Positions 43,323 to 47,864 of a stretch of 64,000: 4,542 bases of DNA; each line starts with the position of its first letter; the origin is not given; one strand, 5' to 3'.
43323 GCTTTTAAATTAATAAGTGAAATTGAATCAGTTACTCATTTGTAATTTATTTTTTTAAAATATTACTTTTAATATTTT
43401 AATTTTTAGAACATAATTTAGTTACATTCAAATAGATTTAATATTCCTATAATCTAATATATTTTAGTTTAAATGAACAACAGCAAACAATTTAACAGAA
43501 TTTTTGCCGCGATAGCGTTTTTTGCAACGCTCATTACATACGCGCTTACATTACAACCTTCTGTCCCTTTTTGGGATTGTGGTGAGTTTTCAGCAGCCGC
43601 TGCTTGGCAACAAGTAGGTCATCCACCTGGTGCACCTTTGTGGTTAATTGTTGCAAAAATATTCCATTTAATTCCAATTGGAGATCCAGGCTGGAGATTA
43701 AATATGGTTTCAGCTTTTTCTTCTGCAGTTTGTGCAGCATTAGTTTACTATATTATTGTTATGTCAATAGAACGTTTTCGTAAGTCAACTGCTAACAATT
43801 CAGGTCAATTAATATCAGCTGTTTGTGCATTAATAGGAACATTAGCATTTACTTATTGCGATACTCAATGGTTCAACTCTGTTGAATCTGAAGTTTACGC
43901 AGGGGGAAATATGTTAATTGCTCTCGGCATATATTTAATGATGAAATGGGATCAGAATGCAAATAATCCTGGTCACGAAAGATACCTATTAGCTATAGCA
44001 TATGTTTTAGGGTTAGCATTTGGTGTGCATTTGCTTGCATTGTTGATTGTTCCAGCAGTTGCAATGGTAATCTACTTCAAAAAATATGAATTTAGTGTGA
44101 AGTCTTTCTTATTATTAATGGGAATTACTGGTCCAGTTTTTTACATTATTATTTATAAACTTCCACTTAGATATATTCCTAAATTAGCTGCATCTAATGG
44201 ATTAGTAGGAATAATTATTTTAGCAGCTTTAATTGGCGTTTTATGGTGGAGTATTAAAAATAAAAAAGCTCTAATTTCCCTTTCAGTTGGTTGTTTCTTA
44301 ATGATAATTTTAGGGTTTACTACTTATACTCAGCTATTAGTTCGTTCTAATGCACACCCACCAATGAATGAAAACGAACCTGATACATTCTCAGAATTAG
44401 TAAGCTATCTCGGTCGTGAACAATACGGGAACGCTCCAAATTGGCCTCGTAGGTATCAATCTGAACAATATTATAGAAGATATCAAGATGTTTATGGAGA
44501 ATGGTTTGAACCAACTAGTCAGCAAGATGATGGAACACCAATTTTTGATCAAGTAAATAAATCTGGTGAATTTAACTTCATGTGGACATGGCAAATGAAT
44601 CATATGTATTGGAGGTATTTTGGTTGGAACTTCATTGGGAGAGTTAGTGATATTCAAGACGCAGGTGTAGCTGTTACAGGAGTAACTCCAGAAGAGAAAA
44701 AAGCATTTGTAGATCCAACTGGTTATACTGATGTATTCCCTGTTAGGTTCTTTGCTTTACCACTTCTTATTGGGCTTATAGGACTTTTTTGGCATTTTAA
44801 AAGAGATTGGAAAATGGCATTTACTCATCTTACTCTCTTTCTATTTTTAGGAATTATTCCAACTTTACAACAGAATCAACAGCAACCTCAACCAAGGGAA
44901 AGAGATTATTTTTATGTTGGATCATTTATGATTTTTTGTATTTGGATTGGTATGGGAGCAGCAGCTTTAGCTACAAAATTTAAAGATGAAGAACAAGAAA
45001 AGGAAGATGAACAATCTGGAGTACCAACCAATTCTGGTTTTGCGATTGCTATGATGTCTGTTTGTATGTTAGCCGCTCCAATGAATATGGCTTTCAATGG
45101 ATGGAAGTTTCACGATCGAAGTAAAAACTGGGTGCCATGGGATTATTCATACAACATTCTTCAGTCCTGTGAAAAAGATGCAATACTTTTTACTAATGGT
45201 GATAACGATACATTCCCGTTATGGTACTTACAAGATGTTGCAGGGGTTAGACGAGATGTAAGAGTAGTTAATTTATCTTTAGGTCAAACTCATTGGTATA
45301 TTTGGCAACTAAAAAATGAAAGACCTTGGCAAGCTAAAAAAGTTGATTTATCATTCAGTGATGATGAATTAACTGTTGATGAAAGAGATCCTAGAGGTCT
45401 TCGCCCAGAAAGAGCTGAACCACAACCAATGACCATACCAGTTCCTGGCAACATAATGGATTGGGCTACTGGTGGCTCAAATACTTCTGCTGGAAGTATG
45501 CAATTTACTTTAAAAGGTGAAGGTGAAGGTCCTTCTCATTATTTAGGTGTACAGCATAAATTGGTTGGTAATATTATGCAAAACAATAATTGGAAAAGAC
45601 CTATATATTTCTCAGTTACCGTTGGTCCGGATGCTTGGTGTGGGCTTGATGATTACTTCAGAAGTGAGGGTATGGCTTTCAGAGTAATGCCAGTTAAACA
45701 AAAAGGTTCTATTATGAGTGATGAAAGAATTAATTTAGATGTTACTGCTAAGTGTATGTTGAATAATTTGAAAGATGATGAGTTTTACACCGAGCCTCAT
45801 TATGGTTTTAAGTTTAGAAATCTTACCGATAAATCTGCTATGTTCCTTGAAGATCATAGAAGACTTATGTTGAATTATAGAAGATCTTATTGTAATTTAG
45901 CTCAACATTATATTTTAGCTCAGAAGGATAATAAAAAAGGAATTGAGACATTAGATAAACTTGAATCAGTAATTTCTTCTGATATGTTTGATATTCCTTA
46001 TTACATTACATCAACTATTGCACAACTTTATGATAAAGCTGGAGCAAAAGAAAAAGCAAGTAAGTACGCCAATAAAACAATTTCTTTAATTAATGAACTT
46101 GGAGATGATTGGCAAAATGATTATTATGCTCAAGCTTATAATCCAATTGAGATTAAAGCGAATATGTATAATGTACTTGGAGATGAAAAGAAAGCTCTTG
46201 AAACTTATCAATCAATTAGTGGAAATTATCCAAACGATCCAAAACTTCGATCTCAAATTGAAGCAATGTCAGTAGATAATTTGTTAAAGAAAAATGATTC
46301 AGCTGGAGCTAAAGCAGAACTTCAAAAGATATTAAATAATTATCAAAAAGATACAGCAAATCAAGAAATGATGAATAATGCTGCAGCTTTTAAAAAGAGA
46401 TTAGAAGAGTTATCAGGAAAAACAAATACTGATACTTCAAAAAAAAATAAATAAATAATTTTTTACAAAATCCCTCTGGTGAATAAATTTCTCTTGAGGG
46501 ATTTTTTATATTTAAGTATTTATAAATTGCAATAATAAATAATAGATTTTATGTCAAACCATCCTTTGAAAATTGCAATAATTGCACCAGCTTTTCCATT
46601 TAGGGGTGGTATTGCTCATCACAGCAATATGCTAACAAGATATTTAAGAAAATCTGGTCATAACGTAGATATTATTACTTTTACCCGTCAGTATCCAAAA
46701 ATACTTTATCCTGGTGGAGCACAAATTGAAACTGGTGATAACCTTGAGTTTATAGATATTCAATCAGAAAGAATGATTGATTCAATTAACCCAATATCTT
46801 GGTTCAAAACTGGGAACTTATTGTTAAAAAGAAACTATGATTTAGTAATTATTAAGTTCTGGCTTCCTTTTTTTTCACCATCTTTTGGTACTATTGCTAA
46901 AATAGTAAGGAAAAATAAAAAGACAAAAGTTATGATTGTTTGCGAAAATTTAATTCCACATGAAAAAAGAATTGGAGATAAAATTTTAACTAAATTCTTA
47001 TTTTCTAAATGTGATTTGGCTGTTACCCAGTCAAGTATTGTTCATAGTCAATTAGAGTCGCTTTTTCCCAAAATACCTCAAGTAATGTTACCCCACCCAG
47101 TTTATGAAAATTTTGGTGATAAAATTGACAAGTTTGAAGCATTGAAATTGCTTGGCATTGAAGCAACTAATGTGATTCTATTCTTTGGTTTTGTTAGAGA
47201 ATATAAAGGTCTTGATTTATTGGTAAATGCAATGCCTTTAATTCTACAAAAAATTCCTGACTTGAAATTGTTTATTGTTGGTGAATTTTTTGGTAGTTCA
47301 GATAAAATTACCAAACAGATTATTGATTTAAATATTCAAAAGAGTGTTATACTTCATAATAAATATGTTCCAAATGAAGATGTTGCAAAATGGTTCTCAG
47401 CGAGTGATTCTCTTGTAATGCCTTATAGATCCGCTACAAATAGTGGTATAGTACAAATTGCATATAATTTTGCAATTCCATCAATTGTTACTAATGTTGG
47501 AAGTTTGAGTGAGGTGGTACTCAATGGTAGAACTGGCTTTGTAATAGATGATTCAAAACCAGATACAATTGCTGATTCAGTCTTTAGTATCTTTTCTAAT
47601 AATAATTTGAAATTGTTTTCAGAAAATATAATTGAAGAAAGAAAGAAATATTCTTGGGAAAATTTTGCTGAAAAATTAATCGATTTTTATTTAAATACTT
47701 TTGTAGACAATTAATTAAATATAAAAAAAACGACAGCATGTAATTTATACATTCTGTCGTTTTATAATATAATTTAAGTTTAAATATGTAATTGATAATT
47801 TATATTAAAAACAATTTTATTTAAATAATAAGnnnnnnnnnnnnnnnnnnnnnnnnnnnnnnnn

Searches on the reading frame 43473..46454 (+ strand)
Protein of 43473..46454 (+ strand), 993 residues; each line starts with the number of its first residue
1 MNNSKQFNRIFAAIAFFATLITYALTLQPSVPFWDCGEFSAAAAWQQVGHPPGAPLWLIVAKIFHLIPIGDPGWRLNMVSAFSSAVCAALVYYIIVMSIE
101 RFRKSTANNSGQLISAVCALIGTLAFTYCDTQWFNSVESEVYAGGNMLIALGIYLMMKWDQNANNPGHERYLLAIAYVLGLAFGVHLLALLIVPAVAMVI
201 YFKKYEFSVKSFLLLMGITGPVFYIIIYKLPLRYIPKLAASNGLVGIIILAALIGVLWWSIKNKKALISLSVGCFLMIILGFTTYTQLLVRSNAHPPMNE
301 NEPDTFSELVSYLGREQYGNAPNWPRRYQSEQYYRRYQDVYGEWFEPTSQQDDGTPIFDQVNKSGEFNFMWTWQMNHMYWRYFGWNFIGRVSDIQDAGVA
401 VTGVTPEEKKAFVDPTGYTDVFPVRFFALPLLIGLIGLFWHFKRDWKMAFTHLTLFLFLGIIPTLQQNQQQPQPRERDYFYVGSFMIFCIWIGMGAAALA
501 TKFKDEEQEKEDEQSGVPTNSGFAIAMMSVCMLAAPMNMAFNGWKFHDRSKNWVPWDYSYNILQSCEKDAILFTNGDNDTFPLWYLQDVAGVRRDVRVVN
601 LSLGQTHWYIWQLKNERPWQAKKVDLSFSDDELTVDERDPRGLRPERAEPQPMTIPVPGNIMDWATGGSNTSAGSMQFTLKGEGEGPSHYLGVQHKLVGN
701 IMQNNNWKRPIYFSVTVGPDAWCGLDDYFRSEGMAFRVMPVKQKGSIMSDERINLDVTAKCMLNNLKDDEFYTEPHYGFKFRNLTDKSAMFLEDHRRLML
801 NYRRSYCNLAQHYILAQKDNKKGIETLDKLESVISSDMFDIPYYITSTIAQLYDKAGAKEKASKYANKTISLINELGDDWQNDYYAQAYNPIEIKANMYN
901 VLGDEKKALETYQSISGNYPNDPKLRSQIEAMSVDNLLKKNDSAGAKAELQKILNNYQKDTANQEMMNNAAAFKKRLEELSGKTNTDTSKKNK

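Call 85: search_protein_families(library=pfam, proteins=[window:43473-46454:+], max_evalue=0.00001)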
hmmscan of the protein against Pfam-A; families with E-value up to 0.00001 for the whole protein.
window:43473-46454:+ (993 aa): 1 family
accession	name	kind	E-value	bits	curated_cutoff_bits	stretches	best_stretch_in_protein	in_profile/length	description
PF11028.14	TMEM260-like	-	4.6e-54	183.4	24.2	1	35-206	1-176/179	Protein O-mannosyl-transferase TMEM260-like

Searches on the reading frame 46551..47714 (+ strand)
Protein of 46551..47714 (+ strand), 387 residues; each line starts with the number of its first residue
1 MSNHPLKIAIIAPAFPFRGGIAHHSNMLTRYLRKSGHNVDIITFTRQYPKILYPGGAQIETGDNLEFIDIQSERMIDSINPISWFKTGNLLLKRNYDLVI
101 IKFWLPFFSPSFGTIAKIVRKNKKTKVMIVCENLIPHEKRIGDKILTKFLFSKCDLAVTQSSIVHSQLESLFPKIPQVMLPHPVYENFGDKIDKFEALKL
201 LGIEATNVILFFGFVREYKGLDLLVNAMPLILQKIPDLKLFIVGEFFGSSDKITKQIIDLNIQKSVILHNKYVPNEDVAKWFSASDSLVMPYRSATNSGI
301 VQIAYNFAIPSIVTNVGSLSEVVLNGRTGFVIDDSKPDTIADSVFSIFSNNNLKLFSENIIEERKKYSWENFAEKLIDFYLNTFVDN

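Call 85: search_protein_families(library=pfam, proteins=[window:46551-47714:+], max_evalue=0.00001)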
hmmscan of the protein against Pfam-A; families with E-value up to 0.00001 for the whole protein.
window:46551-47714:+ (387 aa): 3 families
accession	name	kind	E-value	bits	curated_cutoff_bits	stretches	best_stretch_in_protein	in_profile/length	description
PF13692.12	Glyco_trans_1_4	-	1.6e-21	77.5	27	1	207-349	2-141/142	Glycosyl transferases group 1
PF00534.26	Glycos_transf_1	-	2.1e-20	73.4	26.4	1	204-353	13-161/172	Glycosyl transferases group 1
PF13439.12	Glyco_transf_4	-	7.7e-06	26.5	28.5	0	19-173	2-153/170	Glycosyltransferase Family 4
